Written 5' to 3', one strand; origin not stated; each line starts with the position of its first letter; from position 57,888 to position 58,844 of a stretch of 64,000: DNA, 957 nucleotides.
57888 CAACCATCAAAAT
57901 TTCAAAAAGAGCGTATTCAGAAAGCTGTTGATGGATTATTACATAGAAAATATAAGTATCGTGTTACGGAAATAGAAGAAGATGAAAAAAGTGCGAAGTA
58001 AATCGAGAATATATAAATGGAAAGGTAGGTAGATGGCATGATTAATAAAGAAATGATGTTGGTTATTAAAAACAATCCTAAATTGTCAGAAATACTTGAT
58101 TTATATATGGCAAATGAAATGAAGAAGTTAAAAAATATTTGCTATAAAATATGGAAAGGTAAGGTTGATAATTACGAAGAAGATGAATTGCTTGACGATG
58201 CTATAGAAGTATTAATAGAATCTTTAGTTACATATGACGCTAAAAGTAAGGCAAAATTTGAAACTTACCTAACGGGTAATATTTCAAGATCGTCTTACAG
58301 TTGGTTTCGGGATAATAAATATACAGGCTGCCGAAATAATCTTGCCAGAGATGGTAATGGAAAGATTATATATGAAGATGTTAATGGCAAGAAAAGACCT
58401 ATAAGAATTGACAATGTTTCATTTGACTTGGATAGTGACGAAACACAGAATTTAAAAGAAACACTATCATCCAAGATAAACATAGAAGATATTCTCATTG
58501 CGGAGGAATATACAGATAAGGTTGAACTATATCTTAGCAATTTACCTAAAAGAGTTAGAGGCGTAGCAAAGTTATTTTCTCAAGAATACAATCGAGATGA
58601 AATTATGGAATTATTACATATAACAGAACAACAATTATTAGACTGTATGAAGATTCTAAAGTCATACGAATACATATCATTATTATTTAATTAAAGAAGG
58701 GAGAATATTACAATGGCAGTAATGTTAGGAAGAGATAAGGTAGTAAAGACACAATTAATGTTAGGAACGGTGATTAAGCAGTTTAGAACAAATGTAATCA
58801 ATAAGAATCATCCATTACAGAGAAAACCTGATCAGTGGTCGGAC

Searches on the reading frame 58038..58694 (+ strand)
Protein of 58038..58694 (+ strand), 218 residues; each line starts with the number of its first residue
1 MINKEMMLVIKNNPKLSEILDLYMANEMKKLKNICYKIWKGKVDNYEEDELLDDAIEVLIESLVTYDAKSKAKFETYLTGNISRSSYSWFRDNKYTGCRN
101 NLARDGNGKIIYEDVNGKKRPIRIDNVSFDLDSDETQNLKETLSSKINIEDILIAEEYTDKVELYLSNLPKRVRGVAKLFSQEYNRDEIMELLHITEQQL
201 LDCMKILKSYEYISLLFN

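Call 92: search_protein_families(library=phrogs, proteins=[window:58038-58694:+], max_evalue=0.01)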
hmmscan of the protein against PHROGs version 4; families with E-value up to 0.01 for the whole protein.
window:58038-58694:+ (218 aa): 1 family
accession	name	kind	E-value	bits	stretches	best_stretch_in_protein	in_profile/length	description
phrog_351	-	transcription regulation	0.0061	16.2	0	30-197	511-708/928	RNA polymerase sigma factor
